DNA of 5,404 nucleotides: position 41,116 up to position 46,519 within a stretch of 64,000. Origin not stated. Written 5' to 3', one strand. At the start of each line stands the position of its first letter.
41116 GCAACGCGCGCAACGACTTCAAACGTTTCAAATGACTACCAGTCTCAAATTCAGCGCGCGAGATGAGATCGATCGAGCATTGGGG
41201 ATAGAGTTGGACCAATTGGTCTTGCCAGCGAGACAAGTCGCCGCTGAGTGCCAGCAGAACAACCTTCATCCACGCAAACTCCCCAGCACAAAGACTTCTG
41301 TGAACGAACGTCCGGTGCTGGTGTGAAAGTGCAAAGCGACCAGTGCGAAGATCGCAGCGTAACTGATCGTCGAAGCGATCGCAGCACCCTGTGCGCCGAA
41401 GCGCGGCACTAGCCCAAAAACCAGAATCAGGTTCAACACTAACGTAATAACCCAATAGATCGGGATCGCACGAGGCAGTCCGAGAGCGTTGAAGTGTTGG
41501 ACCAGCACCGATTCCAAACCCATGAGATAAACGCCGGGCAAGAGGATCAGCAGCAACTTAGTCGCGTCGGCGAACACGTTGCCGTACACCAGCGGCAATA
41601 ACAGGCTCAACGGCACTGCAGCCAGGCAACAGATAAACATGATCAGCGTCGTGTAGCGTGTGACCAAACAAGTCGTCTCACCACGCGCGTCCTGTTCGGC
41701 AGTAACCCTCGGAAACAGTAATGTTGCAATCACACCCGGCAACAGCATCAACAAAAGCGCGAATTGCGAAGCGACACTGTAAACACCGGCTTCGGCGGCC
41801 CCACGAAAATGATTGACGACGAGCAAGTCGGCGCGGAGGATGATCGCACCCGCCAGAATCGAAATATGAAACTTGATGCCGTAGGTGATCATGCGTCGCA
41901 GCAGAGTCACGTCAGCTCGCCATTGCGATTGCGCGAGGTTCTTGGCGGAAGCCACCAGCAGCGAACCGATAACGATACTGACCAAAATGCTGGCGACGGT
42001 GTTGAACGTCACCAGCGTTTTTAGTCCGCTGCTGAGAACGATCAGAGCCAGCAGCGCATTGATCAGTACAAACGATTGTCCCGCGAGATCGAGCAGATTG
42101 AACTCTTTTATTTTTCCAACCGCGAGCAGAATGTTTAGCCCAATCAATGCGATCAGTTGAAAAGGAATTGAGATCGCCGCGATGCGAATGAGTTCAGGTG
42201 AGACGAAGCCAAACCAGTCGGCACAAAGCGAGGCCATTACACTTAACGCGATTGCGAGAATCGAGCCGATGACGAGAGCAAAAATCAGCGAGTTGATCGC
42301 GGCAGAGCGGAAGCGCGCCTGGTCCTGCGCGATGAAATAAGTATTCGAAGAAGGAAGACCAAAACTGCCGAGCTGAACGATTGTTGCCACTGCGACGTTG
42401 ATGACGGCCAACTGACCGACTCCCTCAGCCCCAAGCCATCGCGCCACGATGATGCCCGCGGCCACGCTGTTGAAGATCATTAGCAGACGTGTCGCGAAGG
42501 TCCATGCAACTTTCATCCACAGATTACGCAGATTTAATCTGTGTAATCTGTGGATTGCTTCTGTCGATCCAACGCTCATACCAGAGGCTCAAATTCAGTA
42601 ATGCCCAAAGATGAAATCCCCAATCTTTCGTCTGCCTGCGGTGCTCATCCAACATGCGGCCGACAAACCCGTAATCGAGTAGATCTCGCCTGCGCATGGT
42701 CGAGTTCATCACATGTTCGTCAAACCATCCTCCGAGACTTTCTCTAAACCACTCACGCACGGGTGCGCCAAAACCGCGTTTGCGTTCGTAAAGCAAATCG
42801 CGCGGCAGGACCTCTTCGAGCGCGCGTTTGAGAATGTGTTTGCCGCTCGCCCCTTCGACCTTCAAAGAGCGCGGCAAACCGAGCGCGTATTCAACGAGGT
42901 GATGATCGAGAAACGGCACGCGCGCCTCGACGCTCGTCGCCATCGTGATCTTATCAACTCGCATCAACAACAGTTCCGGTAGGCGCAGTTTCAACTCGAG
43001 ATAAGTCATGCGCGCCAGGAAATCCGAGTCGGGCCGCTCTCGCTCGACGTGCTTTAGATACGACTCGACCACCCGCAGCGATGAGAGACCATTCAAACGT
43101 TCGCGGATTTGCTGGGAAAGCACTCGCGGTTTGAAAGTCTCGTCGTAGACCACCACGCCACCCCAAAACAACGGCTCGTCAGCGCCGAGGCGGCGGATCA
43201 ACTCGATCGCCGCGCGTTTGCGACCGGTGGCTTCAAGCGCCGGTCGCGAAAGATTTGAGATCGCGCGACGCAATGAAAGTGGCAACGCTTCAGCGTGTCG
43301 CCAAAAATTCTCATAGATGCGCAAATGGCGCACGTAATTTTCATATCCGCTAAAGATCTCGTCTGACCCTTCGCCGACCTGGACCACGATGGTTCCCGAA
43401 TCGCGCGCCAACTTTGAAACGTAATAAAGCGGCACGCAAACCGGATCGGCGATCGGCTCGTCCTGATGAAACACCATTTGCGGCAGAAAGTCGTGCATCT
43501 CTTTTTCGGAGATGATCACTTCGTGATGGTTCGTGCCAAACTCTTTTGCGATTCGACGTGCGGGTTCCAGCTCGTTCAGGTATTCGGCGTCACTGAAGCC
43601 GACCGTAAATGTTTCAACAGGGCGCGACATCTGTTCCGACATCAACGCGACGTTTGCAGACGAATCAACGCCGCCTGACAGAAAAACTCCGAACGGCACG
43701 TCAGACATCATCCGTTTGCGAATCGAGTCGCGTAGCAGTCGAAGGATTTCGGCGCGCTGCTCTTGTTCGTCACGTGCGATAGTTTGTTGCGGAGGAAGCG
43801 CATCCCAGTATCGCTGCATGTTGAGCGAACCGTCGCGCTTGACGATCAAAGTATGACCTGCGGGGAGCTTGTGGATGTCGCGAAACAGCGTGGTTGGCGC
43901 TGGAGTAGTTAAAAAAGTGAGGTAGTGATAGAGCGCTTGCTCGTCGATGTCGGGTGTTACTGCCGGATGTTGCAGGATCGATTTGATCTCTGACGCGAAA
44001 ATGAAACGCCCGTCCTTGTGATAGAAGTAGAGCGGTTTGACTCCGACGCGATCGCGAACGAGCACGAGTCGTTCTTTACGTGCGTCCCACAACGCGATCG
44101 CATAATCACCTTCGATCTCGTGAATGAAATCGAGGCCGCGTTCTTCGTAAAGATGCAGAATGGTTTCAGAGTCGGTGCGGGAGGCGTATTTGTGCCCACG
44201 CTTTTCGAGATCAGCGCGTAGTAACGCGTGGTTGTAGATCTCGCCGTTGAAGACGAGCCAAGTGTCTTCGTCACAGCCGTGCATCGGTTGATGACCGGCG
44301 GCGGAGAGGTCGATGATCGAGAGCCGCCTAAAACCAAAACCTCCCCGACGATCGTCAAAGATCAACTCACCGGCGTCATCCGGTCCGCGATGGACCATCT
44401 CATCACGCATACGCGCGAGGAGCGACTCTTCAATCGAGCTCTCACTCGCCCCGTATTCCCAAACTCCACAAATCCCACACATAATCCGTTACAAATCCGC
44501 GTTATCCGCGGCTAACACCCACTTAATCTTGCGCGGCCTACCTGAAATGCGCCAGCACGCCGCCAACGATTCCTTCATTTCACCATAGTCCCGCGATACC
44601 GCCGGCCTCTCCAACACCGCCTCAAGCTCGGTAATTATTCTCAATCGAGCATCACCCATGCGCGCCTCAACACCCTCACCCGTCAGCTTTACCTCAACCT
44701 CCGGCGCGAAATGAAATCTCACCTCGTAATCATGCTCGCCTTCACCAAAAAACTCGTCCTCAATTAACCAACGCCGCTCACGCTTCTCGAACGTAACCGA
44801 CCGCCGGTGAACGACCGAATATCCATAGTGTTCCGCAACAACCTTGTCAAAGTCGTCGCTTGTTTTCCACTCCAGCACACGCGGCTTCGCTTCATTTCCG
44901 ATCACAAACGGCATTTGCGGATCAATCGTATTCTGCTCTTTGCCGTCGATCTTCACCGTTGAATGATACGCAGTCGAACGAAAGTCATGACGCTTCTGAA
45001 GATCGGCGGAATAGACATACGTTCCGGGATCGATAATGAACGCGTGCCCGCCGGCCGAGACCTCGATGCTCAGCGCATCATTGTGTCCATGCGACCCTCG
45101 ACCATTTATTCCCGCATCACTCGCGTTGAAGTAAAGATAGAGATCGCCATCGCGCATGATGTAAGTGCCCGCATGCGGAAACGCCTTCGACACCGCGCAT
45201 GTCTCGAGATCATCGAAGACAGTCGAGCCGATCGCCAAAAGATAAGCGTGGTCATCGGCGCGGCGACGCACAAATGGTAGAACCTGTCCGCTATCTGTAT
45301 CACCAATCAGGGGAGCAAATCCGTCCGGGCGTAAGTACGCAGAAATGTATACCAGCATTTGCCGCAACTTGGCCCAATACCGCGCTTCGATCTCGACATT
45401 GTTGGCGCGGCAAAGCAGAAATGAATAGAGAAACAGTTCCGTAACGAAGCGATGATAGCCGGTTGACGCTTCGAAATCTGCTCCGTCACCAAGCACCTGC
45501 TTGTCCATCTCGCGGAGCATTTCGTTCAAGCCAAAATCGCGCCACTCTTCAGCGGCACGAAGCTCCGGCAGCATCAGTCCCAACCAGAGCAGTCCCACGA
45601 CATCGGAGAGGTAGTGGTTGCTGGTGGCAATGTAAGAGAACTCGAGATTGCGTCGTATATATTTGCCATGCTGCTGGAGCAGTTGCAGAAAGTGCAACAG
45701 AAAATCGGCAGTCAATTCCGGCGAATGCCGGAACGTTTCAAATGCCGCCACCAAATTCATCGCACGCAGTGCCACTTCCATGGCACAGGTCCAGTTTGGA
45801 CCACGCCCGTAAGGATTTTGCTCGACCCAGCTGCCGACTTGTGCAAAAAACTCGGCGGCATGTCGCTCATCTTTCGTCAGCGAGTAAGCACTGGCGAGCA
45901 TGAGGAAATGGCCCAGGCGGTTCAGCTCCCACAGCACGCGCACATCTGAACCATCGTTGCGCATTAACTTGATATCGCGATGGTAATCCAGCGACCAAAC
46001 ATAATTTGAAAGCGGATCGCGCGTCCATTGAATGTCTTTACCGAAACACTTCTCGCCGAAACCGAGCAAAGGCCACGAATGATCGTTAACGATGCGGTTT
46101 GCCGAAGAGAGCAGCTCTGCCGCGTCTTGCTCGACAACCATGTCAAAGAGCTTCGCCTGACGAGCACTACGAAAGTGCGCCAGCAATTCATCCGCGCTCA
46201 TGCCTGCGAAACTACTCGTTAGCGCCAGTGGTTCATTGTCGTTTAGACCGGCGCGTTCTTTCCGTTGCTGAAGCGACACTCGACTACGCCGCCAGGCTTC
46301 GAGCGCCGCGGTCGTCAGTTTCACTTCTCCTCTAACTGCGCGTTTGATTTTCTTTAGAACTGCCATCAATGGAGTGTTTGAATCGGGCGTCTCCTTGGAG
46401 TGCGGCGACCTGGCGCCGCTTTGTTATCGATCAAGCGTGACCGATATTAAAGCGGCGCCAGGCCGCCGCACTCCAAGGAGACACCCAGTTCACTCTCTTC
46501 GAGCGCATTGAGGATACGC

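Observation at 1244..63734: About 36 copies of four short repeat families sit at nearly every non-divergent gene junction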

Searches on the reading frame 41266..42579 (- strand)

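Call 61: search_protein_families(library=pfam, proteins=[window:41266-42579:-], max_evalue=0.001)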
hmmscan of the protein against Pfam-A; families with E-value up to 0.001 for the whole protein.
window:41266-42579:- (437 aa): 2 families
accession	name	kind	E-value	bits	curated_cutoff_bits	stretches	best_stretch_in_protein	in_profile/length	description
PF13440.11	Polysacc_synt_3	-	1.9e-11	44.2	23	1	44-330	1-282/293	Polysaccharide biosynthesis protein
PF01943.22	Polysacc_synt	-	5.8e-10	39.5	28.2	1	43-292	24-270/274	Polysaccharide biosynthesis protein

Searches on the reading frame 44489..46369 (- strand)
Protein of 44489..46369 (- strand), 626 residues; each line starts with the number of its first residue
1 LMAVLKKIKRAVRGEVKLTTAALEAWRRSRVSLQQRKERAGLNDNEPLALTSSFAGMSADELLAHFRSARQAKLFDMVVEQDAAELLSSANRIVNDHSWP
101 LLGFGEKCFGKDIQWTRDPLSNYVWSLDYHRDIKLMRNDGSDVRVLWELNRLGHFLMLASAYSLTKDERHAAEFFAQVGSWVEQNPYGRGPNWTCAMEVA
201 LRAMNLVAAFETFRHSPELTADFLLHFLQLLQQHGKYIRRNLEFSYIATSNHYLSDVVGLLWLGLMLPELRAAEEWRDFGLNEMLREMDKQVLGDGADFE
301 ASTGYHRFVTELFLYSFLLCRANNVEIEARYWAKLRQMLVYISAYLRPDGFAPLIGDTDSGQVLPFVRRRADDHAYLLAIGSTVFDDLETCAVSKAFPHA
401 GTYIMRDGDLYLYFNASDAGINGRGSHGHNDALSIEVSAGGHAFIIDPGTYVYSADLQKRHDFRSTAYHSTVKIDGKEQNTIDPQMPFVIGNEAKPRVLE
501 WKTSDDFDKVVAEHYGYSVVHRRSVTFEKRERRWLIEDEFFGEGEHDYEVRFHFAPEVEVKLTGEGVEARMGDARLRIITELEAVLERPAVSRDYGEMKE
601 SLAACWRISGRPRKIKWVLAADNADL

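Call 61: search_protein_families(library=pfam, proteins=[window:44489-46369:-], max_evalue=0.001)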
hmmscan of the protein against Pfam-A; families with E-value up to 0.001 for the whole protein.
window:44489-46369:- (626 aa): 2 families
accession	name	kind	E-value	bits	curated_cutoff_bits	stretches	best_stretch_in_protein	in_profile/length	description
PF16889.11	Hepar_II_III_N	-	4e-45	155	22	1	59-362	28-317/340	Heparinase II/III N-terminus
PF07940.18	Hepar_II_III_C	-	8.7e-43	147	24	1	394-597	6-214/237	Heparinase II/III-like, C-terminal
